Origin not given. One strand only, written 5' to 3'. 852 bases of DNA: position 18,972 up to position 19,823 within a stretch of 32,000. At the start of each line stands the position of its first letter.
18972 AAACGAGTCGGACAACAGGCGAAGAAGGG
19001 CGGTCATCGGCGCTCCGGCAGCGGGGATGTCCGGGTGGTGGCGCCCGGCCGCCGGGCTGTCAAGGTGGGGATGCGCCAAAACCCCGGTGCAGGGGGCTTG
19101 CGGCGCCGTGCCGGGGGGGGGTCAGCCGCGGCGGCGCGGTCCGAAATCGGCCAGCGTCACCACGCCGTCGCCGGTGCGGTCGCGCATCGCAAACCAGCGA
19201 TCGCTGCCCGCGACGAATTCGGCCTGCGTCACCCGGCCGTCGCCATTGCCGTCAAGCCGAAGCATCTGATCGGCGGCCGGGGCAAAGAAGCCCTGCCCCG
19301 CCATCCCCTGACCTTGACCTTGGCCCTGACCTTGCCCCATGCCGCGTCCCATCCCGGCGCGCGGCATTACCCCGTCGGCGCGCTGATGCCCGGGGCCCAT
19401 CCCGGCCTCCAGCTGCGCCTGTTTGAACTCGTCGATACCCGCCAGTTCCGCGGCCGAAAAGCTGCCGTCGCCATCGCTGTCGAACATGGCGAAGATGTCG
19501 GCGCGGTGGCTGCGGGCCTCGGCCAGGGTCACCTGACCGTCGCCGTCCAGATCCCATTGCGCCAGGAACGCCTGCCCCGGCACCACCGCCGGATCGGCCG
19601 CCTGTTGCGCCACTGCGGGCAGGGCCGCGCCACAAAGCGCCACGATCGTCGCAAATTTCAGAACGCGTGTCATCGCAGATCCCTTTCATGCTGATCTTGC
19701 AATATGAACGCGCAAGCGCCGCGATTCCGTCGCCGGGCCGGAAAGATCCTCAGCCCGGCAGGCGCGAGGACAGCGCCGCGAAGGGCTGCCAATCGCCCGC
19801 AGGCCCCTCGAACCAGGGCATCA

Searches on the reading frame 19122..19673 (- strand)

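Call 37: search_protein_families(library=ncbifam, proteins=[window:19122-19673:-])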
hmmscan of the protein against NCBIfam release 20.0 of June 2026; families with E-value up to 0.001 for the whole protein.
window:19122-19673:- (183 aa): 4 families
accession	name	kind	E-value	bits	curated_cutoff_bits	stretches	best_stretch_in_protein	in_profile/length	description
NF053806.1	lanmdlnLanM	equivalog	4e-10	39.9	135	1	5-79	5-72/132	lanmodulin LanM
NF041410.1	XopAW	subfamily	9.7e-10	38.6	120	1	53-157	24-129/235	XopAW family type III secretion system calcium-binding effector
NF008965.0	PRK12309.1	equivalog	6.7e-05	22.1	550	0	129-176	331-378/392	transaldolase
NF038285.1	deiodinase_rel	hypoth_equivalog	0.00035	20.2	250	0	139-177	45-82/347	deiodinase family protein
